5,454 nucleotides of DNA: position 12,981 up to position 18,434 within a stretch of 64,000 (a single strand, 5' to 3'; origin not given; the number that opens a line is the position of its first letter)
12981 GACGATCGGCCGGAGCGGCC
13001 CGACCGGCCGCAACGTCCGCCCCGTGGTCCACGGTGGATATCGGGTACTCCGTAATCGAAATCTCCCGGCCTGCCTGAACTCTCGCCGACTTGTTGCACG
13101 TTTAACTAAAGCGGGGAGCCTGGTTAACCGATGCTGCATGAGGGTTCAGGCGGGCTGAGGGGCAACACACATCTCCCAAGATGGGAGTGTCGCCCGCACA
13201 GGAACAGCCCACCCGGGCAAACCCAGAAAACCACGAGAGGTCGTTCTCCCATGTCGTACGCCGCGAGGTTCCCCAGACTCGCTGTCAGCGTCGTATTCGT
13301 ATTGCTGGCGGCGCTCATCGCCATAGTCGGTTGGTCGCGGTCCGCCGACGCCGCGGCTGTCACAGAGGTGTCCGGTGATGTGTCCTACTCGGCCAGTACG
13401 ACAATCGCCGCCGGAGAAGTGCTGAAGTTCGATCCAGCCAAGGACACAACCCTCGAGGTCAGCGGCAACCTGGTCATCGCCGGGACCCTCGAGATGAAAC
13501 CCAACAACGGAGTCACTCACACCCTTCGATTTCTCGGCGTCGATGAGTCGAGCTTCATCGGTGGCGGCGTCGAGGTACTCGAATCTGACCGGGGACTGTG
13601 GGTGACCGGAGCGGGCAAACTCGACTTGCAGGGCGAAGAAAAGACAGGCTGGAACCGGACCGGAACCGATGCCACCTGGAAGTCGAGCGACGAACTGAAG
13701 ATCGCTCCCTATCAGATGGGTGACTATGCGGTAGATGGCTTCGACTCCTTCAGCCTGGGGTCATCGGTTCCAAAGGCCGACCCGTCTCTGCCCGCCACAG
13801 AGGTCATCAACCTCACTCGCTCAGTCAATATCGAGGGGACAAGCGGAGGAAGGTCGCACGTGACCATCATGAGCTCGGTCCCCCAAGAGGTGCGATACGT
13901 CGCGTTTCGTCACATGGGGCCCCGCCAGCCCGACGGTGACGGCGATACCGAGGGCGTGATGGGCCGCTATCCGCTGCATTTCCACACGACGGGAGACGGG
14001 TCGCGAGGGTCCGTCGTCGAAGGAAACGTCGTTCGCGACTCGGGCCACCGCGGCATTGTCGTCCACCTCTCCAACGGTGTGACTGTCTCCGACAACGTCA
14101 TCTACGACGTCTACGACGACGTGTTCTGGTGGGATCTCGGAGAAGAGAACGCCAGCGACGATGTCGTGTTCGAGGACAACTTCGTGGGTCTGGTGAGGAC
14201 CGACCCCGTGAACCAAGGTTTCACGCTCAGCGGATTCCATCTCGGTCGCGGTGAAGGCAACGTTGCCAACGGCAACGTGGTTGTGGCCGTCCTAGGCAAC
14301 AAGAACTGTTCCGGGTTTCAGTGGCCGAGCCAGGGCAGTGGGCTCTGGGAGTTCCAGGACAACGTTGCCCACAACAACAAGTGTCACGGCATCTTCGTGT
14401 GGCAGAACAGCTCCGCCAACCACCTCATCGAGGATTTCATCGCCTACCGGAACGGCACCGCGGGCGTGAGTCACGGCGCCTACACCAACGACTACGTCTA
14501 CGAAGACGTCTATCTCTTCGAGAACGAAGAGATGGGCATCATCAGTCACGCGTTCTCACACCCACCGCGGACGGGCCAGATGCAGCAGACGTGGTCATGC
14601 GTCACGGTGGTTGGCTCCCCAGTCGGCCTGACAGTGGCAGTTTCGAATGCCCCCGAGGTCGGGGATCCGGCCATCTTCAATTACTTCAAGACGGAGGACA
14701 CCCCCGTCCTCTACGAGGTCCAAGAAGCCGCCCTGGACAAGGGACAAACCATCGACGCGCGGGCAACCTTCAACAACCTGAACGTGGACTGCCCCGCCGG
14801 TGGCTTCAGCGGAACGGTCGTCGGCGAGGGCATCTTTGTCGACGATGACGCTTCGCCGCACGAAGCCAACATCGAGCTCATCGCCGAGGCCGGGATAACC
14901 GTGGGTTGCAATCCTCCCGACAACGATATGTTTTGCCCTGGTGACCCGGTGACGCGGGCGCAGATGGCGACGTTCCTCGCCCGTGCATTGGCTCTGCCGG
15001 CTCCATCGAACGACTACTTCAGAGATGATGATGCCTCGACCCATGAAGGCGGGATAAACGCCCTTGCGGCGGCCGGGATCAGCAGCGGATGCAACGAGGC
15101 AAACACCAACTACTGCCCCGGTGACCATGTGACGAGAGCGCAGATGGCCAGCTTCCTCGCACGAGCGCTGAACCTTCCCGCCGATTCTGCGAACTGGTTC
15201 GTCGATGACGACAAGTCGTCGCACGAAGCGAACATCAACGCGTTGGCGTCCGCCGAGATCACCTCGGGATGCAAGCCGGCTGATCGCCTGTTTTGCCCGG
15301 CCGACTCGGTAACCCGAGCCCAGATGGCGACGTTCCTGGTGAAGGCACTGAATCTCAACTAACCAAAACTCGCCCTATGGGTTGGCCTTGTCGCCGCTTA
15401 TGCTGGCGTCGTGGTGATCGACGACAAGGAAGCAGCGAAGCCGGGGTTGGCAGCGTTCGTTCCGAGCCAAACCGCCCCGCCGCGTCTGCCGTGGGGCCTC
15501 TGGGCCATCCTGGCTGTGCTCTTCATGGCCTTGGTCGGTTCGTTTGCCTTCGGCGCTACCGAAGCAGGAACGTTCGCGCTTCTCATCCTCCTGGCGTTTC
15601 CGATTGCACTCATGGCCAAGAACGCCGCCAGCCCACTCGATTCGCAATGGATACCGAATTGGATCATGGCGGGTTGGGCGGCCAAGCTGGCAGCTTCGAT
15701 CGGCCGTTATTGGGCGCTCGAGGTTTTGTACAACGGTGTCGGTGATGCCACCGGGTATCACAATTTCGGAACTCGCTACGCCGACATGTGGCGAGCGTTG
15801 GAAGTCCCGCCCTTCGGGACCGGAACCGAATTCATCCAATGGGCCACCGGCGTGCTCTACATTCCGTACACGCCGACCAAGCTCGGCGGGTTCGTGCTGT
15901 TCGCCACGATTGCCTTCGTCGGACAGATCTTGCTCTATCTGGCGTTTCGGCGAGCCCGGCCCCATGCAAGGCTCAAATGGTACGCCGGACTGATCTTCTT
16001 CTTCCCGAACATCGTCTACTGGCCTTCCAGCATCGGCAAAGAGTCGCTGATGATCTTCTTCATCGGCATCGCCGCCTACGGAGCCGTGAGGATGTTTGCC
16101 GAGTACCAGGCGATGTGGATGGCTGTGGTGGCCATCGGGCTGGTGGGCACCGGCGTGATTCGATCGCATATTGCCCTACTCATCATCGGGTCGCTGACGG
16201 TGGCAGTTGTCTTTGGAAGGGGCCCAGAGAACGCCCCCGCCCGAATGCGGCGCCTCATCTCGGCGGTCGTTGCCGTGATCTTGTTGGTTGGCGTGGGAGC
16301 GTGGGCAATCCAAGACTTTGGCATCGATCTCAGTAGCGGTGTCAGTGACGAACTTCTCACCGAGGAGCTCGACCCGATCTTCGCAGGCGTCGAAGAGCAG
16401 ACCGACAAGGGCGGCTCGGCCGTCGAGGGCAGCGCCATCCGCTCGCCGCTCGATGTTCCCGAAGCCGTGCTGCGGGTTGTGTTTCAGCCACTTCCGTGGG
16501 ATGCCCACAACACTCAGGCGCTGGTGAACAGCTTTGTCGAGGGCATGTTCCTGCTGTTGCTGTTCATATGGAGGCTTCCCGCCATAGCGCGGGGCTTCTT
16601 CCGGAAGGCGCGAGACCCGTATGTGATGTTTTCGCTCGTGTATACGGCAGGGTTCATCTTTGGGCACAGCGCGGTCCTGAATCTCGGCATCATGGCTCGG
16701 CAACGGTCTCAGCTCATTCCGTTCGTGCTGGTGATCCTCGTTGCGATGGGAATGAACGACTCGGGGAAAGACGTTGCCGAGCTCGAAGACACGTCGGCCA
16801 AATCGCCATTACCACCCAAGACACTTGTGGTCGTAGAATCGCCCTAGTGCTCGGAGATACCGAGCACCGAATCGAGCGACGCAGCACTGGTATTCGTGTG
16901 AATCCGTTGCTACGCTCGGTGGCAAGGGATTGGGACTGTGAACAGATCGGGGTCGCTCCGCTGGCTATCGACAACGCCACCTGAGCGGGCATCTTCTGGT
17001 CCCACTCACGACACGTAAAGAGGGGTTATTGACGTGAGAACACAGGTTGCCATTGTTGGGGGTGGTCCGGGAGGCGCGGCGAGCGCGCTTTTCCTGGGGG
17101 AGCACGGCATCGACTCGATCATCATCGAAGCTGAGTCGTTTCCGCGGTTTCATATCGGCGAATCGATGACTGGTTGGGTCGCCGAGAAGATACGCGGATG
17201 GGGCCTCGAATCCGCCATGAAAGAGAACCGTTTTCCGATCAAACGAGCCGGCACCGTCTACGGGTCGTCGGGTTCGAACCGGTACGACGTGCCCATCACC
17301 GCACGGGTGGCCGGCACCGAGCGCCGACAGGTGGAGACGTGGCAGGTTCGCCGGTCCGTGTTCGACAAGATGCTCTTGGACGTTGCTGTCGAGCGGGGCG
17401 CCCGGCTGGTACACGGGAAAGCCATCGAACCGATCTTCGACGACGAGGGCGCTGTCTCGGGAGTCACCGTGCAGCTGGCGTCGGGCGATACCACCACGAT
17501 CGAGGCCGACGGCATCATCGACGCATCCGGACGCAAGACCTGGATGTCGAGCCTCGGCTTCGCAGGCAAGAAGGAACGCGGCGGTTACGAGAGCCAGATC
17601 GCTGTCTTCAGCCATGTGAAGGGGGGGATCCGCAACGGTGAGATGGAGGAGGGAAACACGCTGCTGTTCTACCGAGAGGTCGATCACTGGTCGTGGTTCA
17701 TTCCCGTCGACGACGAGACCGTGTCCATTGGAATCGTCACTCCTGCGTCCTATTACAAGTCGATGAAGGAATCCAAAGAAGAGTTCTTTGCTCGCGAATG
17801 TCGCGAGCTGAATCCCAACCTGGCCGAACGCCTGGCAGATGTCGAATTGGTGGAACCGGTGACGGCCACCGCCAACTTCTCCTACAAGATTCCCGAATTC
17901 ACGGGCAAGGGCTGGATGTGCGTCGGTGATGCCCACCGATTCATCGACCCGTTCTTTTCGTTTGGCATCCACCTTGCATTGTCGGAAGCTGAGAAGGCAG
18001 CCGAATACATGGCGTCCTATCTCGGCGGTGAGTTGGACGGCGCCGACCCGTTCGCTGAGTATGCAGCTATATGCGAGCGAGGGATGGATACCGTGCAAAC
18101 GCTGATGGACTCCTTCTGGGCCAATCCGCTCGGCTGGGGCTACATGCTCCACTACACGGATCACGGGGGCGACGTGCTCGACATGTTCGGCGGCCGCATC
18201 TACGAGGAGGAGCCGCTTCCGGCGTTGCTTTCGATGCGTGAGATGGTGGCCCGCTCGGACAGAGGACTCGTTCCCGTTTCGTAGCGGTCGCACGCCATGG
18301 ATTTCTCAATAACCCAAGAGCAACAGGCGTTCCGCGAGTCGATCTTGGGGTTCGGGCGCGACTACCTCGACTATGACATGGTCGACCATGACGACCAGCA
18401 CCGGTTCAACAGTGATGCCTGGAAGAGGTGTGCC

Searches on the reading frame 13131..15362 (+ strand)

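Call 6: search_protein_families(library=pfam, proteins=[window:13131-15362:+], max_evalue=0.001)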
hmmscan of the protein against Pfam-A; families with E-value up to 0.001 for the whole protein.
window:13131-15362:+ (743 aa): 4 families
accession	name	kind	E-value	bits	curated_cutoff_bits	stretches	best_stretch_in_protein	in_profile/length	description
PF24606.1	CEMIP_beta-hel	-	3.1e-15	56.9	27.3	1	243-358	5-111/212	CEMIP beta-helix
PF00395.25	SLH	-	1.1e-13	51.3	20.8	0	633-673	3-44/44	S-layer homology domain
PF13229.12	Beta_helix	-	2e-05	24.7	25.9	1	291-435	31-156/158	Right handed beta helix region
PF05048.19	NosD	-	0.00086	19.2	23.6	0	289-346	70-123/212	Periplasmic copper-binding protein (NosD)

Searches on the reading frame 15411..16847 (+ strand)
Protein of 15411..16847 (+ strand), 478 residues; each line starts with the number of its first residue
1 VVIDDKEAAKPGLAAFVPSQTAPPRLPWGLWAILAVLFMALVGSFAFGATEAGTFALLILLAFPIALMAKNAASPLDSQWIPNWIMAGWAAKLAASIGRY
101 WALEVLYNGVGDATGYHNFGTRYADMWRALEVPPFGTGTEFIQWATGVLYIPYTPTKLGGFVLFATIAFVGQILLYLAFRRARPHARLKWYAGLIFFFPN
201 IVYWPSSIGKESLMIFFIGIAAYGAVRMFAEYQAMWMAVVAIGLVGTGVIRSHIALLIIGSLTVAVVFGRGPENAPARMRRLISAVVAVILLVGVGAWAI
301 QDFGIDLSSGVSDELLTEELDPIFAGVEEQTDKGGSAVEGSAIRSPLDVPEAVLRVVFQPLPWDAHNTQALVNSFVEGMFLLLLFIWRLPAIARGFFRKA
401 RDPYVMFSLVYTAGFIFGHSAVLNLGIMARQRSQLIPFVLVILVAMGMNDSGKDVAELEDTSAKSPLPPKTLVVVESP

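Call 32: search_protein_families(library=pfam, proteins=[window:15411-16847:+], max_evalue=0.0001)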
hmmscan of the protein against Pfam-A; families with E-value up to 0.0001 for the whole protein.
window:15411-16847:+ (478 aa): 0 families

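Call 52: search_protein_families(library=pfam, proteins=[window:15411-16847:+], max_evalue=0.05)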
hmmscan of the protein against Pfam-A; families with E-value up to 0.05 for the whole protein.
window:15411-16847:+ (478 aa): 0 families

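Call 60: search_protein_families(library=ncbifam, proteins=[window:15411-16847:+], max_evalue=0.01)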
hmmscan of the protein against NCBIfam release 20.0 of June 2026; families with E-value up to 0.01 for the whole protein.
window:15411-16847:+ (478 aa): 0 families

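Call 80: find_homologous_proteins(query=window:15411-16847:+, max_evalue=0.00001)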
Query window:15411-16847:+ (478 aa): 139 proteins with E <= 0.00001 among 8000 candidates; the best 120 are listed.
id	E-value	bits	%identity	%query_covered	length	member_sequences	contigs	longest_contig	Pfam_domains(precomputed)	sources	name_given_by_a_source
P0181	0.0e+0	1051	100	100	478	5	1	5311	-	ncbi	-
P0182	2.5e-236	803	76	99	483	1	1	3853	-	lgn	-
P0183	1.6e-232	791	74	97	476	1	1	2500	-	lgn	-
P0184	1.1e-182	626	65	90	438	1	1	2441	-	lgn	-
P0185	5.0e-181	621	66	90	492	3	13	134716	-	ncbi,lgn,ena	-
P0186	4.1e-170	585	61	93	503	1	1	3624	-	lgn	-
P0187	5.7e-169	581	63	88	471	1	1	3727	-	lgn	-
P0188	4.9e-167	575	58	97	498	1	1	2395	-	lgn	-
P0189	1.3e-166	573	61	87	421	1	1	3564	-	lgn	-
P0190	1.2e-165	570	61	90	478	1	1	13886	-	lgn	-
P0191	1.8e-165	570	58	95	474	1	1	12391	-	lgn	-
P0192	3.2e-165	569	60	93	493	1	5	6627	-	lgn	-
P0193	3.6e-165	569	63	87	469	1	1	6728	-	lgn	-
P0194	6.5e-164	565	62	88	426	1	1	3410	-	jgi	jgi:hypothetical protein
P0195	6.7e-164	564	59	93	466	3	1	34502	-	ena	-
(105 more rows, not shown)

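Call 88: predict_structure(alignment_id=A5)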
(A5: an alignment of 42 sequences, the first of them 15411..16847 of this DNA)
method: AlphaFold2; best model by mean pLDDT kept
length: 478 residues; sequences in the alignment: 42
mean_pLDDT: 88.8   pTM: 0.88
mean pLDDT of the five models: 88.8, 87.5, 86.8, 86.9, 86.6
residues with pLDDT >= 90: 350; 70-90: 71; 50-70: 27; < 50: 30
segments of 3 or more residues with pLDDT < 50: 1-17, 468-478
pLDDT, mean of each block of 10 residues (from residue 1): 45 48 84 98 97 97 97 92 97 94 92 96 98 96 98 97 97 98 91 89 77 97 97 94 97 97 97 94 96 95 87 79 85 82 94 95 90 92 96 95 98 97 91 96 89 55 50 41
secondary structure, 60 per line:
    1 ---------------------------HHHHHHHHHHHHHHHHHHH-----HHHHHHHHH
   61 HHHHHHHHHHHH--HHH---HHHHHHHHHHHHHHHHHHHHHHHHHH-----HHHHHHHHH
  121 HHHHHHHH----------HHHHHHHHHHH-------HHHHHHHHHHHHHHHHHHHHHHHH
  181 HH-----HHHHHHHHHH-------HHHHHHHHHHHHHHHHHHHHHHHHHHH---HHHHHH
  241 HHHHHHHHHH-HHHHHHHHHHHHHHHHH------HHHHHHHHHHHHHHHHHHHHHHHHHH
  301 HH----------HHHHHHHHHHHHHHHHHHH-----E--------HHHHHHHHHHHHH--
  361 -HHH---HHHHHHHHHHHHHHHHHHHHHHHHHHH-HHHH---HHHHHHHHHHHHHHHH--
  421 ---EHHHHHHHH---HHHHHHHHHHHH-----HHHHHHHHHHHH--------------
elements in order: H28-46 H52-72 H81-106 H112-128 H139-149 H157-182 H188-197 H205-231 H235-250 H252-268 H275-302 H313-331 H346-358 H368-394 H396-399 H403-418 H425-432 H436-447 H453-464

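Call 90: fold_search(model_id=the predicted structure, library=pdb)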
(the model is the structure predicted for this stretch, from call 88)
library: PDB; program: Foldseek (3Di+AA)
matches with E <= 10: 254; with E <= 0.001: 0
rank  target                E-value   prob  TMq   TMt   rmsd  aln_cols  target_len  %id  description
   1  8age_A                6.6e-03  1.00  0.42  0.33  11.1       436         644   13  Structure of yeast oligosaccharylransferase complex with acceptor peptide bound (released 2022-12-07)
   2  3wak                  8.3e-03  1.00  0.37  0.23  14.4       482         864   13  Crystal structure of the Archaeoglobus fulgidus oligosaccharyltransferase (O29867_ARCFU) in the apo form (released 2013-10-30)
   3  8b6l_I                9.4e-03  1.00  0.42  0.31  12.3       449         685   15  Subtomogram average of the human Sec61-TRAP-OSTA-translocon (released 2022-12-07)
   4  7oci_F                1.3e-02  1.00  0.43  0.34  12.9       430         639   13  Cryo-EM structure of yeast Ost6p containing oligosaccharyltransferase complex (released 2022-02-16)
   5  6ftg_5                1.6e-02  1.00  0.41  0.32  12.5       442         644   12  Subtomogram average of OST-containing ribosome-translocon complexes from canine rough microsomal membranes (released 2018-03-21)
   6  7e9s_A                1.8e-02  1.00  0.36  0.22  14.1       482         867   14  Archaeal oligosaccharyltransferase AglB from Archaeoglobus fulgidus in complex with an inhibitory peptide and a dolich (released 2021-09-08)
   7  6gxc_A                2.0e-02  1.00  0.38  0.28  10.5       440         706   13  Bacterial oligosaccharyltransferase PglB in complex with an inhibitory peptide and a reactive lipid-linked oligosaccha (released 2018-11-14)
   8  3rce_A                2.3e-02  1.00  0.40  0.29  12.3       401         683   14  Bacterial oligosaccharyltransferase PglB (released 2011-06-15)
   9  5ogl_A                3.0e-02  1.00  0.38  0.28  10.6       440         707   13  Structure of bacterial oligosaccharyltransferase PglB in complex with an acceptor peptide and an lipid-linked oligosac (released 2017-10-25)
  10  6s7o_A                3.3e-02  1.00  0.42  0.32  12.3       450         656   13  Cryo-EM structure of human oligosaccharyltransferase complex OST-A (released 2019-12-18)
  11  6c26_A                3.4e-02  1.00  0.41  0.32  14.0       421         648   13  The Cryo-EM structure of a eukaryotic oligosaccharyl transferase complex (released 2018-01-31)
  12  5gmy_A                4.3e-02  1.00  0.39  0.24  13.3       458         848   14  Crystal structure of the Archaeoglobus fulgidus oligosaccharyltransferase (O29867_ARCFU) tethered with an acceptor pep (released 2017-02-01)
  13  8if8_B                4.7e-02  0.98  0.34  0.28  15.0       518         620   10  Arabinosyltransferase AftA (released 2023-05-31)
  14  8agb_A                5.2e-02  1.00  0.43  0.34  13.0       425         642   14  Structure of yeast oligosaccharylransferase complex with lipid-linked oligosaccharide bound (released 2022-12-07)
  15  3waj                  1.5e-01  0.97  0.36  0.24  14.4       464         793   12  Crystal structure of the Archaeoglobus fulgidus oligosaccharyltransferase (O29867_ARCFU) complex with Zn and sulfate (released 2013-10-30)
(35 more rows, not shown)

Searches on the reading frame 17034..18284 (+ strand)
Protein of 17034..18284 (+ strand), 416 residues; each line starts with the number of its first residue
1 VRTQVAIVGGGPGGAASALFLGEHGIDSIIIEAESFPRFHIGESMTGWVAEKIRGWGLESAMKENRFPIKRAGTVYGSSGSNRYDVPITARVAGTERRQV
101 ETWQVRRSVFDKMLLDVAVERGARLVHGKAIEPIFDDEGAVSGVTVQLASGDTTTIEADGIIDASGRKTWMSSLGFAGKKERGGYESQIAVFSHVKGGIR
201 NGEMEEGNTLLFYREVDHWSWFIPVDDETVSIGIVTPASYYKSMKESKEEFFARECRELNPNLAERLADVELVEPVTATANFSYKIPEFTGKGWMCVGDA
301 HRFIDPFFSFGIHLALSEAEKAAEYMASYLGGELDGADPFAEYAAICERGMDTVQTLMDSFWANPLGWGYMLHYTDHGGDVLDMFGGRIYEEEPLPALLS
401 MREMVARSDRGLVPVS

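Call 32: search_protein_families(library=pfam, proteins=[window:17034-18284:+], max_evalue=0.0001)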
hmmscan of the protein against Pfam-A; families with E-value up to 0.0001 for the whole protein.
window:17034-18284:+ (416 aa): 6 families
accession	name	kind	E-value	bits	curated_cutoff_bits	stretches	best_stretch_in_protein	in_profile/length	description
PF01494.25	FAD_binding_3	-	1.4e-22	80.8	22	1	2-333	1-325/349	FAD binding domain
PF04820.20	Trp_halogenase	-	8.9e-17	61.5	21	1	102-361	152-385/458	Tryptophan halogenase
PF12831.13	FAD_oxidored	-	3.9e-08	33.4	27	1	5-167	2-146/416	FAD dependent oxidoreductase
PF01266.30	DAO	-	3.9e-07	30.3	27.9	0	5-48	2-45/353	FAD dependent oxidoreductase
PF07992.20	Pyr_redox_2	-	4.9e-06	26.6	26.1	0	4-35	2-34/291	Pyridine nucleotide-disulphide oxidoreductase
PF00890.30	FAD_binding_2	-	4.7e-05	23.2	20.4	0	5-41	2-38/414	FAD binding domain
